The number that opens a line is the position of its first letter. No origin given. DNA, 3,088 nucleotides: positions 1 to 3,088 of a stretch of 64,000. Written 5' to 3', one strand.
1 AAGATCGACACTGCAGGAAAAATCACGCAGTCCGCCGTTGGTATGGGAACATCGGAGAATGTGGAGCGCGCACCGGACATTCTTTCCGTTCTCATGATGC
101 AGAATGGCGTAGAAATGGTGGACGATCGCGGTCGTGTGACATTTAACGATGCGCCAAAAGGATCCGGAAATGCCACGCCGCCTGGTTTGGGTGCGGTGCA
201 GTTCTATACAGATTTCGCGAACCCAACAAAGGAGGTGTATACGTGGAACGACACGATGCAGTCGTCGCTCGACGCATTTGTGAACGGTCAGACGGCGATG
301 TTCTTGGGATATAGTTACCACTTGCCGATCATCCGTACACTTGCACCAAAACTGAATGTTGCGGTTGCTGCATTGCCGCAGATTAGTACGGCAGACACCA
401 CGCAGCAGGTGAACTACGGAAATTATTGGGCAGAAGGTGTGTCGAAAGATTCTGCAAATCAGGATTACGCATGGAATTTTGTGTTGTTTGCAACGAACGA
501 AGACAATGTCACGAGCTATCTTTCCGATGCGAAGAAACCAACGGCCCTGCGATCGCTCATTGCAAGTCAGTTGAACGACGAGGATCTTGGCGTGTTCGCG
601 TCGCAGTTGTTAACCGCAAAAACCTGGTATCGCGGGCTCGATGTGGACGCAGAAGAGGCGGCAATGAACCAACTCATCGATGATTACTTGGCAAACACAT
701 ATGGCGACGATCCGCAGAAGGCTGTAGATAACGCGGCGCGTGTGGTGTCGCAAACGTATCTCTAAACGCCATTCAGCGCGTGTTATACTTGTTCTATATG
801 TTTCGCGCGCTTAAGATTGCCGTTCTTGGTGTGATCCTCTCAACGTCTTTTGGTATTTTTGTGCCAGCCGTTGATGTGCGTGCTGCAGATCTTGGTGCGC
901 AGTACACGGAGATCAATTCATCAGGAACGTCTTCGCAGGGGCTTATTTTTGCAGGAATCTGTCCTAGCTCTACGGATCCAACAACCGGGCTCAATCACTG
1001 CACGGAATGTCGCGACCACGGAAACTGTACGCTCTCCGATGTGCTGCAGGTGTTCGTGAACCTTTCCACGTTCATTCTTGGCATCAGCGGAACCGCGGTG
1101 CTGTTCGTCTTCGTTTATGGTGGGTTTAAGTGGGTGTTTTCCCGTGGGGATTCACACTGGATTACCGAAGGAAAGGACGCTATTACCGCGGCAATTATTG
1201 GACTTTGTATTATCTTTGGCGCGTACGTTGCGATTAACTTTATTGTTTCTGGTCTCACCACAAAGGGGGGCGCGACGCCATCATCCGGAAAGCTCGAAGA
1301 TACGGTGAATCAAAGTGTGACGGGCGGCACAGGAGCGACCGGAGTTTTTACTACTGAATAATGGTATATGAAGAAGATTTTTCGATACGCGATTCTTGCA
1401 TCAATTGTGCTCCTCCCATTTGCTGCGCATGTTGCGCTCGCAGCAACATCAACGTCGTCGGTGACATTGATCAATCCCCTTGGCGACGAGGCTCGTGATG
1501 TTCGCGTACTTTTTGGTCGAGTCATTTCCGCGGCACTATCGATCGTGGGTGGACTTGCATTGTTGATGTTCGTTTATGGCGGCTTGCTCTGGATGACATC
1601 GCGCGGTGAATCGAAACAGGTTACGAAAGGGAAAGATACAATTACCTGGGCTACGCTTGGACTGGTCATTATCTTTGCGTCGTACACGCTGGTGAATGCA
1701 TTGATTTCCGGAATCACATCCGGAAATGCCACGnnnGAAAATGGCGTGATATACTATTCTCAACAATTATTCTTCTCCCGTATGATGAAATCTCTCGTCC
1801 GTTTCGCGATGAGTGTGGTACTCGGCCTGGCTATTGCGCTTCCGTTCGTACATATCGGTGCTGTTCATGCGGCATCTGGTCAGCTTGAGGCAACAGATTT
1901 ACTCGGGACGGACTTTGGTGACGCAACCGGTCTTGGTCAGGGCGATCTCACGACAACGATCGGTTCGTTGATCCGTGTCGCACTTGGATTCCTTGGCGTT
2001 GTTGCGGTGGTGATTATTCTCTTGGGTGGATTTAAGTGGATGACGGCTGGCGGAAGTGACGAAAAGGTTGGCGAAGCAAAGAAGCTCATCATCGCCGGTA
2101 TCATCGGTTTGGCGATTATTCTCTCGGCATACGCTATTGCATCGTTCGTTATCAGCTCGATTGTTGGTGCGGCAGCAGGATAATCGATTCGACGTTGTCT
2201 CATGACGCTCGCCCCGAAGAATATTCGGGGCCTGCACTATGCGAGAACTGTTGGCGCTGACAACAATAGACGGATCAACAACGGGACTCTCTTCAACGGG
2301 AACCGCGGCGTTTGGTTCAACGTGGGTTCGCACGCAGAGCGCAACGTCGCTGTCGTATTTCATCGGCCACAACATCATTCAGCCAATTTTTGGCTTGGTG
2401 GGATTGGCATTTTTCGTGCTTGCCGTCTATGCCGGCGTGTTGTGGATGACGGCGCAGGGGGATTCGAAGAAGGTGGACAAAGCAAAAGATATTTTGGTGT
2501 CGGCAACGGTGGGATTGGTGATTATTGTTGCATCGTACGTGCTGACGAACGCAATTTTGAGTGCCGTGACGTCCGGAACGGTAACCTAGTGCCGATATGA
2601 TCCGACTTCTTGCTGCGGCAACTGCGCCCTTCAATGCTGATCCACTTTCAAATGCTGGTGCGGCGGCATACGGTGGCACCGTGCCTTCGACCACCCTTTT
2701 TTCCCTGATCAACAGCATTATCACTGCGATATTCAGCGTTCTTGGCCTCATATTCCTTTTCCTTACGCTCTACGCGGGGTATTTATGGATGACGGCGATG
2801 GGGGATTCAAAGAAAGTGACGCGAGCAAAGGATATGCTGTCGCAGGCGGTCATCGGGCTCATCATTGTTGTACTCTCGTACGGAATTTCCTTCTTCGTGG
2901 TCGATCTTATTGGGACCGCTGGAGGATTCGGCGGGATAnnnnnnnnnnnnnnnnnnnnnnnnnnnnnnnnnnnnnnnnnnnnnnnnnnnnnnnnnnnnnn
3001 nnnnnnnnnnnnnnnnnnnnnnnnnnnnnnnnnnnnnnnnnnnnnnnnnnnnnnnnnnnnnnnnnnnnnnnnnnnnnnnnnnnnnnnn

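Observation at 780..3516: Tandem array of six paralogous pilin-like (TrbC/VirB2-type) genes with a conserved two-helix core and divergent N-termini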

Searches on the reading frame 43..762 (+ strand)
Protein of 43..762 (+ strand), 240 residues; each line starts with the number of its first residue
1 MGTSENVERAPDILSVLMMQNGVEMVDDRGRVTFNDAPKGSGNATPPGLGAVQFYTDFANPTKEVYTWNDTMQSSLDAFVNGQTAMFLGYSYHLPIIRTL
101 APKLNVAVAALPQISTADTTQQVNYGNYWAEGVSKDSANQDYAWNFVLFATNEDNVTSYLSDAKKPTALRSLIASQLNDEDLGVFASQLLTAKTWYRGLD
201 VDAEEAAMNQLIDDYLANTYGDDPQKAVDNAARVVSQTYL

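Call 8: search_protein_families(library=pfam, proteins=[window:43-762:+], max_evalue=0.01)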
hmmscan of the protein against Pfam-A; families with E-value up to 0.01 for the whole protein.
window:43-762:+ (240 aa): 1 family
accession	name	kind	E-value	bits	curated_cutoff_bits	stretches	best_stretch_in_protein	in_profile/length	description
PF20893.2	DUF6845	-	0.0087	16.7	27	0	104-166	44-105/149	Domain of unknown function (DUF6845)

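Call 46: search_protein_families(library=ncbifam, proteins=[window:43-762:+], max_evalue=1)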
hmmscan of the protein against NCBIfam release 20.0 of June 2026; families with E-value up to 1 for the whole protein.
window:43-762:+ (240 aa): 1 family
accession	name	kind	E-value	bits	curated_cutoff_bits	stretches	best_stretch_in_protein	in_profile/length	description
NF052319.1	FEKKY_dom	domain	0.11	12.5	26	1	207-229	52-74/80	FEKKY domain-containing protein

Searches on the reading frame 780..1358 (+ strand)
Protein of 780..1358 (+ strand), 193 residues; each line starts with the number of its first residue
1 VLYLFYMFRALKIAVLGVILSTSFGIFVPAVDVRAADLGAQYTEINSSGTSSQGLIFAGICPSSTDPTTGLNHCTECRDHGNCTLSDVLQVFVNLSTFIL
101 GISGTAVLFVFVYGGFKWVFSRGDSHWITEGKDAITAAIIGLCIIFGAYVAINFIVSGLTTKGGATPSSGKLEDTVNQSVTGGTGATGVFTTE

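Call 3: search_protein_families(library=pfam, proteins=[window:780-1358:+], max_evalue=1)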
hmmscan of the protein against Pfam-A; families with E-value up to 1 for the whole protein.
window:780-1358:+ (193 aa): 2 families
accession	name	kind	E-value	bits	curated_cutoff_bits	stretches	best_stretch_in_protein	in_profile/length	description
PF18895.5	T4SS_pilin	-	4.1e-08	33.6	26.6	1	91-156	7-68/71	Type IV secretion system pilin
PF04956.18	TrbC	-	0.00024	21.7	27.9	1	87-149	36-92/98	TrbC/VIRB2 pilin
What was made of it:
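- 798..1361 (+): Pilin A (187 aa from ATG 798): leader, Cys-rich extracellular insert (nt 960-1028), two-helix core, 35-aa C-terminal tail. PF18895 33.6 bits, TrbC 21.7 bits (call 3).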

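Call 30: search_solved_structures(query=A1, max_evalue=10, show_alignments=2)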
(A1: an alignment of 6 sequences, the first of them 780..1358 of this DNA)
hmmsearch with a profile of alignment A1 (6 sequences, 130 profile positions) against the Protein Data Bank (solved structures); distinct sequences matched with E-value up to 10: 0.

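Call 46: search_protein_families(library=ncbifam, proteins=[window:798-1358:+], max_evalue=1)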
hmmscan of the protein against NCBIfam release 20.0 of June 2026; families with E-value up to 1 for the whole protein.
window:798-1358:+ (187 aa): 1 family
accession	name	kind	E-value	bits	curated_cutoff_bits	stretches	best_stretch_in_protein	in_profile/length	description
TIGR01726.1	HEQRo_perm_3TM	subfamily_domain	0.84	10.2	42.2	0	127-145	76-94/99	ABC transporter permease subunit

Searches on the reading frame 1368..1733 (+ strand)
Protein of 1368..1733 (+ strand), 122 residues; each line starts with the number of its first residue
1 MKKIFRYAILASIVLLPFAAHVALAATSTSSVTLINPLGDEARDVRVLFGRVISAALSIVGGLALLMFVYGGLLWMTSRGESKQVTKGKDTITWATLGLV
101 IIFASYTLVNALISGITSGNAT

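Call 3: search_protein_families(library=pfam, proteins=[window:1368-1733:+], max_evalue=1)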
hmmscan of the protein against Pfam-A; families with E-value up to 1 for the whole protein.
window:1368-1733:+ (122 aa): 8 families
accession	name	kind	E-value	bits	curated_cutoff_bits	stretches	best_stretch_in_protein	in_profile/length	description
PF18895.5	T4SS_pilin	-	2.9e-11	43.7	26.6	1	51-112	11-71/71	Type IV secretion system pilin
PF04956.18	TrbC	-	0.00011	22.8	27.9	1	3-112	8-98/98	TrbC/VIRB2 pilin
PF01578.25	Cytochrom_C_asm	-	0.0044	17.1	29.9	1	65-116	163-211/212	Cytochrome C assembly protein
PF02322.20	Cyt_bd_oxida_II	-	0.035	13.9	35.6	1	2-109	110-208/302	Cytochrome bd terminal oxidase subunit II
PF00520.37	Ion_trans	-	0.035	13.7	25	1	1-117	126-230/241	Ion transport protein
PF03994.20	DUF350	-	0.062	13.8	26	1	14-113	9-97/133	Domain of Unknown Function (DUF350)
PF13126.11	DUF3975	-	0.29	12.1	25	1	86-112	4-31/80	Protein of unknown function (DUF3975)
PF19607.4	DUF6112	-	0.79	10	25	1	51-113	18-82/88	Family of unknown function (DUF6112)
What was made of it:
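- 1368..1736 (+): Pilin B (122 aa), with leader. PF18895 43.7 bits (call 3).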

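Call 46: search_protein_families(library=ncbifam, proteins=[window:1368-1733:+], max_evalue=1)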
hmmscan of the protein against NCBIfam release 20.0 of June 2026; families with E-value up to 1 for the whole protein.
window:1368-1733:+ (122 aa): 2 families
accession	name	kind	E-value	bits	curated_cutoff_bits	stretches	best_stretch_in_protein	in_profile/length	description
NF045849.1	ICE_MMCAP2_0565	equivalog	7.2e-05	22.4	40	1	52-114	16-78/80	Mbov_0395 family pilin-like conjugal transfer protein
NF004320.0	PRK05715.1-2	equivalog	0.25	11.4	57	1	13-70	27-83/99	NADH-quinone oxidoreductase subunit NuoK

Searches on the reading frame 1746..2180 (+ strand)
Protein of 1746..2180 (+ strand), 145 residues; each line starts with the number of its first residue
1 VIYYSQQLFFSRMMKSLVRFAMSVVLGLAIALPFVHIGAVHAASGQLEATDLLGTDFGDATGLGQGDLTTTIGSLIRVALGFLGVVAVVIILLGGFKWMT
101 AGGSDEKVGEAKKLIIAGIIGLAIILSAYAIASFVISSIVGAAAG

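Call 3: search_protein_families(library=pfam, proteins=[window:1746-2180:+], max_evalue=1)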
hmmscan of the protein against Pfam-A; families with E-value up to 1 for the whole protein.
window:1746-2180:+ (145 aa): 2 families
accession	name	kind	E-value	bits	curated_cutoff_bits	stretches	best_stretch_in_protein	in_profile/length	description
PF18895.5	T4SS_pilin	-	7.5e-10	39.2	26.6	1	66-135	3-71/71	Type IV secretion system pilin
PF05987.18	DUF898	-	0.014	15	28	1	23-134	132-244/336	Bacterial protein of unknown function (DUF898)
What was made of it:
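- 1782..2183 (+): Pilin C (133 aa from ATG 1782), with leader. It is the second most conserved paralogue. PF18895 39.2 bits (call 3).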

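Call 46: search_protein_families(library=ncbifam, proteins=[window:1782-2180:+], max_evalue=1)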
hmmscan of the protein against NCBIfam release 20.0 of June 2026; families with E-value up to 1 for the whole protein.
window:1782-2180:+ (133 aa): 2 families
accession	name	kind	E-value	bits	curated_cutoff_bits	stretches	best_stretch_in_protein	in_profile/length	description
NF045849.1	ICE_MMCAP2_0565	equivalog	1.3e-07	31.2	40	1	57-127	10-80/80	Mbov_0395 family pilin-like conjugal transfer protein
NF038392.1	div_DrpB_YedR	equivalog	0.054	13.8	50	1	52-89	46-82/86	cell division protein DrpB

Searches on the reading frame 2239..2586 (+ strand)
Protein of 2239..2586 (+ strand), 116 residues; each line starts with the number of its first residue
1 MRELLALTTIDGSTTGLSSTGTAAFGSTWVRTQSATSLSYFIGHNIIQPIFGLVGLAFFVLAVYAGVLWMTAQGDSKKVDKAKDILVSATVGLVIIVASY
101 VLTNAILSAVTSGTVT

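Call 3: search_protein_families(library=pfam, proteins=[window:2239-2586:+], max_evalue=1)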
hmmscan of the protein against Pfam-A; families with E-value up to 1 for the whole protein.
window:2239-2586:+ (116 aa): 2 families
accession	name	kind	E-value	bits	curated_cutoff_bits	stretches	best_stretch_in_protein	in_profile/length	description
PF18895.5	T4SS_pilin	-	1e-09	38.8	26.6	1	45-106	11-71/71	Type IV secretion system pilin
PF05545.16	FixQ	-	0.0032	17.8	29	1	44-85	3-44/49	Cbb3-type cytochrome oxidase component FixQ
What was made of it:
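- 2239..2589 (+): Pilin D (116 aa). It has no hydrophobic leader in this lineage. PF18895 38.8 bits (call 3).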

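Call 46: search_protein_families(library=ncbifam, proteins=[window:2239-2586:+], max_evalue=1)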
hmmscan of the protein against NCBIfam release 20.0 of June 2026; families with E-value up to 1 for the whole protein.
window:2239-2586:+ (116 aa): 1 family
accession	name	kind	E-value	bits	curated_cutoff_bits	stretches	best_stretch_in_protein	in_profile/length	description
NF045849.1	ICE_MMCAP2_0565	equivalog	3.6e-06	26.6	40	1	45-109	15-79/80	Mbov_0395 family pilin-like conjugal transfer protein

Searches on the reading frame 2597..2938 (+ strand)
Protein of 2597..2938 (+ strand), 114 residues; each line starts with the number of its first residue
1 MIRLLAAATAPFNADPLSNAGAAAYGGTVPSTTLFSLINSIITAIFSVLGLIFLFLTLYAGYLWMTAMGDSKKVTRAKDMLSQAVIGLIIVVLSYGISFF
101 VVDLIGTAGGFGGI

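Call 3: search_protein_families(library=pfam, proteins=[window:2597-2938:+], max_evalue=1)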
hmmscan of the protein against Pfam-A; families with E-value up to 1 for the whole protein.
window:2597-2938:+ (114 aa): 2 families
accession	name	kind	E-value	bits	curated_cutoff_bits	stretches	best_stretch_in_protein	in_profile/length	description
PF18895.5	T4SS_pilin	-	1.1e-09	38.6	26.6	1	32-97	3-67/71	Type IV secretion system pilin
PF23471.1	Cap15_TM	-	0.13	13.4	28.2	0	38-64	31-58/59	Cap15, TM helices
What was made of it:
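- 2597..2941 (+): Pilin E (114 aa), leaderless in all close relatives. PF18895 38.6 bits (call 3).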

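Call 46: search_protein_families(library=ncbifam, proteins=[window:2597-2938:+], max_evalue=1)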
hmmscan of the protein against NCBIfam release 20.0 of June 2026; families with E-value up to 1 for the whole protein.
window:2597-2938:+ (114 aa): 2 families
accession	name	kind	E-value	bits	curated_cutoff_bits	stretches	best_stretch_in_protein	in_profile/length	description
NF045849.1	ICE_MMCAP2_0565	equivalog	1.2e-07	31.3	40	1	31-103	6-78/80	Mbov_0395 family pilin-like conjugal transfer protein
NF009302.0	PRK12659.1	equivalog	0.23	11.4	154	1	49-105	40-95/117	Na+/H+ antiporter subunit C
